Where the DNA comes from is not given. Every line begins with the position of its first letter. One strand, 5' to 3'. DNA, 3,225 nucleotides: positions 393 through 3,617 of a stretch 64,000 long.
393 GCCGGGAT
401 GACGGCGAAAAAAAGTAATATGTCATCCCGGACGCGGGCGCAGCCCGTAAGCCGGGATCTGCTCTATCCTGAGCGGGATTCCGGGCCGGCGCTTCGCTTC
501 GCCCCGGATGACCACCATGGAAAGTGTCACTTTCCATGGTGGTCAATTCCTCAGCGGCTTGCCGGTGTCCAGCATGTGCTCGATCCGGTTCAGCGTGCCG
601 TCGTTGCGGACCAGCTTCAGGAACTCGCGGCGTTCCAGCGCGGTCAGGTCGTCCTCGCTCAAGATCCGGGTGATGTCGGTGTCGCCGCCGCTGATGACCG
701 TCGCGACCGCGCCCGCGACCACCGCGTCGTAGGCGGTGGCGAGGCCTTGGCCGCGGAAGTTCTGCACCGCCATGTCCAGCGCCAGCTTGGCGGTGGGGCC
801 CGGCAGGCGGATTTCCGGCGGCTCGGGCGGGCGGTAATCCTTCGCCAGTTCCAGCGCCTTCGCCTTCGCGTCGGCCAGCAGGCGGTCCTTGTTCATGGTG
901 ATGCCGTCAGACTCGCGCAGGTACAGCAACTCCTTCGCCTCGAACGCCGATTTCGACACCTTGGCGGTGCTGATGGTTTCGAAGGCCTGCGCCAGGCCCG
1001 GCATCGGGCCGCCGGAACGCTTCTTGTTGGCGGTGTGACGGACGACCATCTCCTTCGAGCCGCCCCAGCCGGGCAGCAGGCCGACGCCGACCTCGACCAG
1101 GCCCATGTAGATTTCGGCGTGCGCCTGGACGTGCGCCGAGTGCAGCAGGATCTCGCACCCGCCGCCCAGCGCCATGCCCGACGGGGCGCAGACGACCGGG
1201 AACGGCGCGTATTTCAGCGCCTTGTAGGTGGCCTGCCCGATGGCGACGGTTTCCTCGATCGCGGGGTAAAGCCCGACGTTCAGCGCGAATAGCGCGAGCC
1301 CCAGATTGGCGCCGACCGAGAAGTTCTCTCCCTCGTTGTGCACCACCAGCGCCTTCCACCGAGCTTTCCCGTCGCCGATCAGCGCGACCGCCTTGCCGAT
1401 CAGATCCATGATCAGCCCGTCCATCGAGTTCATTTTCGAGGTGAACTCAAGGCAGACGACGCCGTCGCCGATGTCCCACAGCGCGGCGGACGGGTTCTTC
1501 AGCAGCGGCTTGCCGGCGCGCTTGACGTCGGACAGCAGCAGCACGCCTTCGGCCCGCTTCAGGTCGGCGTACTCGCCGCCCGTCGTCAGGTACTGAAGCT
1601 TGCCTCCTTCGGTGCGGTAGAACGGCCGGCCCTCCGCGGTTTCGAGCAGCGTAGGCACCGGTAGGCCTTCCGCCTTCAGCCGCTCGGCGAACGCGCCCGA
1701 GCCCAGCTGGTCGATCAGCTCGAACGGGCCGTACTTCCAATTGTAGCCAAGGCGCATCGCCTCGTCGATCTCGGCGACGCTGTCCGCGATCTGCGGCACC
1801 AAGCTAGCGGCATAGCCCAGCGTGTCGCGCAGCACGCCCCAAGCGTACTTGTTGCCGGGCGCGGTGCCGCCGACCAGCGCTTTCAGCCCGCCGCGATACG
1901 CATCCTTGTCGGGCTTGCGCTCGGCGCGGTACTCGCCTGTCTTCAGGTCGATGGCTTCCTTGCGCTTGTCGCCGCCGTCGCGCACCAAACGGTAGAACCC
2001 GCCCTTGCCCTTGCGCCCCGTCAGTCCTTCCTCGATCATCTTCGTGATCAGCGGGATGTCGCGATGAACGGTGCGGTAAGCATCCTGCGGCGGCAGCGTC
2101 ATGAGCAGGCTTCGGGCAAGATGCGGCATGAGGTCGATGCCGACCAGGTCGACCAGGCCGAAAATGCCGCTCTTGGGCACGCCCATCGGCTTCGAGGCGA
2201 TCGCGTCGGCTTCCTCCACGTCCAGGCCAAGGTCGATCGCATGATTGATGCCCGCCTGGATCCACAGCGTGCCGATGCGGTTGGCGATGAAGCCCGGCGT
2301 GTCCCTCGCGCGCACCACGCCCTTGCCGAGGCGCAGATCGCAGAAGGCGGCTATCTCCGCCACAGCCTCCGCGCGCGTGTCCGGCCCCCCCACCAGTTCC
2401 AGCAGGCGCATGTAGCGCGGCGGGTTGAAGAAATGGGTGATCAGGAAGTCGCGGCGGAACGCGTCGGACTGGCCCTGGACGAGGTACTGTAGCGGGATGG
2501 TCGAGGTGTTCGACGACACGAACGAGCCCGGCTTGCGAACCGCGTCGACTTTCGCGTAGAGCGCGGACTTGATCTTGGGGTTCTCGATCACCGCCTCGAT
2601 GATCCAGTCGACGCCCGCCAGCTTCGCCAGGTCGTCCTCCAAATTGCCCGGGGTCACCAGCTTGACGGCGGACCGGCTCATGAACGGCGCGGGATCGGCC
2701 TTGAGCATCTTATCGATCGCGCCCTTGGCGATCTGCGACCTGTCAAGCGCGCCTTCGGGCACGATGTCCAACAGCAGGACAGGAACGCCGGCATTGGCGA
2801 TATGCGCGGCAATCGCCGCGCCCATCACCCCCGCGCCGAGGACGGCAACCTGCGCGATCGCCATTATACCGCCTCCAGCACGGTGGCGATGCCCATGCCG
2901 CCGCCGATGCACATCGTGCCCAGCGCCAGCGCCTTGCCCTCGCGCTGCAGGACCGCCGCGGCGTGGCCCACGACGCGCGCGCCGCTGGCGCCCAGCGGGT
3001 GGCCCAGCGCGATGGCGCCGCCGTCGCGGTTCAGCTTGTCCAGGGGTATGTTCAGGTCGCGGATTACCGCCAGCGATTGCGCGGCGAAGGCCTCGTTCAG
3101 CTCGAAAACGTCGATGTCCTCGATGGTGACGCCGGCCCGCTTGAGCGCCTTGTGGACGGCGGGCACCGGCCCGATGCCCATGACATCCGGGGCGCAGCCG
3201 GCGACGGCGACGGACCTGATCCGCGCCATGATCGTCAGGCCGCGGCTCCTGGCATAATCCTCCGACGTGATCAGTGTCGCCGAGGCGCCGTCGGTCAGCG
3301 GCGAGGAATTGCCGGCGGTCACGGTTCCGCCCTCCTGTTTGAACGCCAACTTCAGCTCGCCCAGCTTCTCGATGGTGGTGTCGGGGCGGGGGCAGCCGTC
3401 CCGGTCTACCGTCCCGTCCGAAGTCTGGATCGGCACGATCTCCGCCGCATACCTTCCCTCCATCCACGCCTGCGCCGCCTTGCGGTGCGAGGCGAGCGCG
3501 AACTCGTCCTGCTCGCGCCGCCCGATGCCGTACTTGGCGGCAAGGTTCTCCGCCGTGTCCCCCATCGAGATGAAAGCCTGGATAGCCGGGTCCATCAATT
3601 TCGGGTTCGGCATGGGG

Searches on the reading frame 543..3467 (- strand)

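Call 65: search_protein_families(library=pfam, proteins=[window:543-3467:-], max_evalue=0.00001)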
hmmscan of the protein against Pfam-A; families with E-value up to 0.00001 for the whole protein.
window:543-3467:- (974 aa): 2 families
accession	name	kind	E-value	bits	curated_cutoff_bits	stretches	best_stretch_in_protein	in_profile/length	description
PF02737.24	3HCDH_N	-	7.7e-41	140.4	22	1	206-389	1-179/180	3-hydroxyacyl-CoA dehydrogenase, NAD binding domain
PF00725.27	3HCDH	-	1.1e-19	71.2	22.1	1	392-493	1-96/97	3-hydroxyacyl-CoA dehydrogenase, C-terminal domain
